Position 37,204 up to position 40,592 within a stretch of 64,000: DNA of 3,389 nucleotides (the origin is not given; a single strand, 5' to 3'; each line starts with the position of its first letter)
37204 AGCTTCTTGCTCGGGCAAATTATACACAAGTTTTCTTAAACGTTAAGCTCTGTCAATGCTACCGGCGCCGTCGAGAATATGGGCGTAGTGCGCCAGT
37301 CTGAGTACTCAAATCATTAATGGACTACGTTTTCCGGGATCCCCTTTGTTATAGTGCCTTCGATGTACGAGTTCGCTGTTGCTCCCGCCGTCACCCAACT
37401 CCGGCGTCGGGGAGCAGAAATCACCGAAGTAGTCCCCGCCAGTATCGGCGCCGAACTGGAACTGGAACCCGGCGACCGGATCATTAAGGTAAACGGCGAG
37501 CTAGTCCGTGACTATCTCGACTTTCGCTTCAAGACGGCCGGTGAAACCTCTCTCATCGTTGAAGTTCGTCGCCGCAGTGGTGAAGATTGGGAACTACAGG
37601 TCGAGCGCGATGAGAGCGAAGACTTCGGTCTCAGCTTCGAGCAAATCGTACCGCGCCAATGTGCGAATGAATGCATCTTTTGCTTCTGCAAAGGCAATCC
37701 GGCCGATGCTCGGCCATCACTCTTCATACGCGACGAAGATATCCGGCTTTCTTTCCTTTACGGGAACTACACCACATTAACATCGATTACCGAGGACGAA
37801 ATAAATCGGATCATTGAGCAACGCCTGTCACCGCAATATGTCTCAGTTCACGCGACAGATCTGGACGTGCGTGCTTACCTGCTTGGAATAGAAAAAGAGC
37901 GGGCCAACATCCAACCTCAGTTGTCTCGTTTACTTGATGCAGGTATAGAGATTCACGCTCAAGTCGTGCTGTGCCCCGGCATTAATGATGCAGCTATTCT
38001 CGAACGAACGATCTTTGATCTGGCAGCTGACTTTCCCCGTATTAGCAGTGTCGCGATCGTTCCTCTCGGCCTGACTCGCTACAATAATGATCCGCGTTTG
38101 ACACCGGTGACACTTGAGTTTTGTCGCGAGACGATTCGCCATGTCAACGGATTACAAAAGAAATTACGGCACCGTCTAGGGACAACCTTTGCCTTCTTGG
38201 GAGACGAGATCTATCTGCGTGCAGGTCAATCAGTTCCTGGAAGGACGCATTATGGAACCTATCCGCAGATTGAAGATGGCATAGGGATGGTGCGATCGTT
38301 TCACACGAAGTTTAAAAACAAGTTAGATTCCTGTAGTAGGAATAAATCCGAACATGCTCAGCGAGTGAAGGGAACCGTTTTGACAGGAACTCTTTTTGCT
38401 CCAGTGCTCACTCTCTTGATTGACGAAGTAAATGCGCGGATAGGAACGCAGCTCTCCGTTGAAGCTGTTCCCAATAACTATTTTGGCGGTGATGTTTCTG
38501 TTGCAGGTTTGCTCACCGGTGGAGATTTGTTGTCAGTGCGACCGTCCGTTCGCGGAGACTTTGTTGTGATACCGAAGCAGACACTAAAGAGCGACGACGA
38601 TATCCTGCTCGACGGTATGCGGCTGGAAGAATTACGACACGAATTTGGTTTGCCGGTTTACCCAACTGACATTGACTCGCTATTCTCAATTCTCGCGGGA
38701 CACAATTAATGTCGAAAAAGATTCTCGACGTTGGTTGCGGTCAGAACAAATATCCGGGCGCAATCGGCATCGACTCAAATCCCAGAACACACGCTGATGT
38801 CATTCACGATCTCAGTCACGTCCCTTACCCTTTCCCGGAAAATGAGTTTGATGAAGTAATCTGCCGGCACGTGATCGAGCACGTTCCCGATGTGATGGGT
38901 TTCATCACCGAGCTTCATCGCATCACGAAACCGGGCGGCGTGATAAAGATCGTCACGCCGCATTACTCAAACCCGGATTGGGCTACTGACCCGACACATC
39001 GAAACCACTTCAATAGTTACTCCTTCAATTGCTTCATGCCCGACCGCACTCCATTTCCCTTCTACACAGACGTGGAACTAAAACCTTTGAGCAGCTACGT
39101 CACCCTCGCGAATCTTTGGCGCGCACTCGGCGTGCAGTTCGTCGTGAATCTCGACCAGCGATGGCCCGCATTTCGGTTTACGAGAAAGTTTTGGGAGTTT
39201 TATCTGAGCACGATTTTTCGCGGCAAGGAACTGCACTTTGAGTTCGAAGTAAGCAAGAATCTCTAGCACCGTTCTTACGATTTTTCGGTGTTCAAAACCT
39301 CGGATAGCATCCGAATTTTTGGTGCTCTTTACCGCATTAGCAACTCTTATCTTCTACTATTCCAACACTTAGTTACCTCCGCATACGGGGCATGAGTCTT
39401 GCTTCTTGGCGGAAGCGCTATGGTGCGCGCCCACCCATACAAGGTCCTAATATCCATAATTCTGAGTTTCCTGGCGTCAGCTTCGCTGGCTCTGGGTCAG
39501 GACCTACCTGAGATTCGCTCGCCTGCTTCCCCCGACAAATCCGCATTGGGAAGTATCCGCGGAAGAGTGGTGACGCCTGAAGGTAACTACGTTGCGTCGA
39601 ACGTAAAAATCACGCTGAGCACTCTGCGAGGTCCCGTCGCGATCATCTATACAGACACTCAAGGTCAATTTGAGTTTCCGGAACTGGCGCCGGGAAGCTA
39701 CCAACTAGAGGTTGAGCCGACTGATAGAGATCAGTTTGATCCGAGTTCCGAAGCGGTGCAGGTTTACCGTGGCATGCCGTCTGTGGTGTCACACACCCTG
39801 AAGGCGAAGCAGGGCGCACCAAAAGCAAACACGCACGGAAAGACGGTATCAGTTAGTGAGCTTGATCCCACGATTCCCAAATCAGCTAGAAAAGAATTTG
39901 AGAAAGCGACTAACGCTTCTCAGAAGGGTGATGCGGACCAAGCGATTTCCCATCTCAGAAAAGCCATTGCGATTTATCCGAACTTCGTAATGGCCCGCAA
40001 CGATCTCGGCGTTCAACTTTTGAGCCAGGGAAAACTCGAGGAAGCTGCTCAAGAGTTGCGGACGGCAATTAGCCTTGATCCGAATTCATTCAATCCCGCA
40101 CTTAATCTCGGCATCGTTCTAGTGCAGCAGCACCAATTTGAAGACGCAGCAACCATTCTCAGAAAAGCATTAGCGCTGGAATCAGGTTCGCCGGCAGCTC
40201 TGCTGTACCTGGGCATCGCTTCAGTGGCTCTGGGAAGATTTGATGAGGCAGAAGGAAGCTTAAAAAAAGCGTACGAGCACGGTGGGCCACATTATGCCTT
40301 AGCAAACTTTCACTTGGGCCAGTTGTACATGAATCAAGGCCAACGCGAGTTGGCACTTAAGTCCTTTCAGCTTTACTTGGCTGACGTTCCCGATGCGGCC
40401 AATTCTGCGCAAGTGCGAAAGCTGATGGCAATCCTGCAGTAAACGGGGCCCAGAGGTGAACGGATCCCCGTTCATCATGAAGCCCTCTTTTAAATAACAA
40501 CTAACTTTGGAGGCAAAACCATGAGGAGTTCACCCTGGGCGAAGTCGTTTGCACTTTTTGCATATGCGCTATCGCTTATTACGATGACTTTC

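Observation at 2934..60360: Window-wide family of long intergenic hairpins whose arms are built from 6-8 nt degenerate tandem units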

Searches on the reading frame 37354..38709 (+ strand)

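Call 11: search_protein_families(library=ncbifam, proteins=[window:37354-38709:+])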
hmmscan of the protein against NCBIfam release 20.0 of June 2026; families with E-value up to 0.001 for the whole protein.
window:37354-38709:+ (451 aa): 3 families
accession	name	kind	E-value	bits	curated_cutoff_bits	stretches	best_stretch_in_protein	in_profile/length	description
TIGR03279.1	cyano_FeS_chp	hypoth_equivalog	1.9e-107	359.7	574.7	1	23-437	2-420/433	TIGR03279 family radical SAM protein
TIGR03278.1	methan_mark_10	equivalog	7.8e-07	28.2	350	1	147-224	118-193/404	methyl coenzyme M reductase-arginine methyltransferase Mmp10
NF007526.1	PRK10139.1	equivalog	0.0004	19.2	756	1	10-100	282-374/456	serine endoprotease DegQ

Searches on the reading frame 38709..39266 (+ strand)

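Call 88: search_protein_families(library=pfam, proteins=[window:38709-39266:+], max_evalue=1)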
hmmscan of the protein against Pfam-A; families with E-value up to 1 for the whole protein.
window:38709-39266:+ (185 aa): 8 families
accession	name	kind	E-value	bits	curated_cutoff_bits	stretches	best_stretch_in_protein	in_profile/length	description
PF08241.18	Methyltransf_11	-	1.3e-11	45.4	21.2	1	32-79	48-93/95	Methyltransferase domain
PF13489.12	Methyltransf_23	-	1e-10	42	27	1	3-94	24-131/164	Methyltransferase domain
PF13649.12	Methyltransf_25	-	9.1e-07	29.9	27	1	34-77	54-97/97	Methyltransferase domain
PF13847.12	Methyltransf_31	-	3.6e-06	27.2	27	1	42-85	70-113/145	Methyltransferase domain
PF08242.18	Methyltransf_12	-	3e-05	25.1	30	1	40-79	64-98/98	Methyltransferase domain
PF01209.24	Ubie_methyltran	-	0.0035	17.2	20.1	1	40-107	110-172/233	ubiE/COQ5 methyltransferase family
PF05148.21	Methyltransf_8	-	0.13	12.6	27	1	4-82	75-157/219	Hypothetical methyltransferase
PF03141.22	Methyltransf_29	-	0.2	10.6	23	0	35-83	170-219/506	Putative S-adenosyl-L-methionine-dependent methyltransferase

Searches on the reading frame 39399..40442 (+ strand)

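Call 88: search_protein_families(library=pfam, proteins=[window:39399-40442:+], max_evalue=1)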
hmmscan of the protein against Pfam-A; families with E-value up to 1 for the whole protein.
window:39399-40442:+ (347 aa): 44 families (the best 25 are shown)
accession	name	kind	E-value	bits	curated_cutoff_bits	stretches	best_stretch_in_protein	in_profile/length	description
PF14559.12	TPR_19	-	4.7e-25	88.2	25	4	241-289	1-49/68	Tetratricopeptide repeat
PF07719.23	TPR_2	-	2.7e-23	80.5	27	5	201-229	5-33/34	Tetratricopeptide repeat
PF13432.12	TPR_16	-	1.4e-21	77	32.7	3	235-292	1-58/65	Tetratricopeptide repeat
PF00515.34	TPR_1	-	3.8e-19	68.1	27.8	5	199-229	3-33/34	Tetratricopeptide repeat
PF13414.12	TPR_11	-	4.9e-18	65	26.8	3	207-244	4-41/42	TPR repeat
PF13431.12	TPR_17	-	3.1e-17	61.8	24.4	3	186-217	2-33/34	Tetratricopeptide repeat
PF13428.12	TPR_14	-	1.3e-15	56.7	23.5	3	235-272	5-42/44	Tetratricopeptide repeat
PF13181.12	TPR_8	-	1.9e-13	49.8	25.7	3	207-229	11-33/34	Tetratricopeptide repeat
PF13371.12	TPR_9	-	1.6e-12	47.7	35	3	297-343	26-72/73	Tetratricopeptide repeat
PF13174.12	TPR_6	-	3.3e-12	46.6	26.3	2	302-332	2-32/33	Tetratricopeptide repeat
PF13424.12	TPR_12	-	1.1e-11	45.1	30.1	3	199-260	5-74/77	Tetratricopeptide repeat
PF24575.1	TPR_Slam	-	4.6e-10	40.3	35.2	2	167-208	51-92/104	Surface lipoprotein assembly modifier, N-terminal TPR repeats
PF13620.12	CarboxypepD_reg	-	1.2e-09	38.8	32.3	1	52-134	1-81/82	Carboxypeptidase regulatory-like domain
PF13176.12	TPR_7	-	1.2e-08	34.8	27.9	0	305-325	4-24/36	Tetratricopeptide repeat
PF13374.12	TPR_10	-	1.5e-08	34.8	27.5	1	235-260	6-31/42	Tetratricopeptide repeat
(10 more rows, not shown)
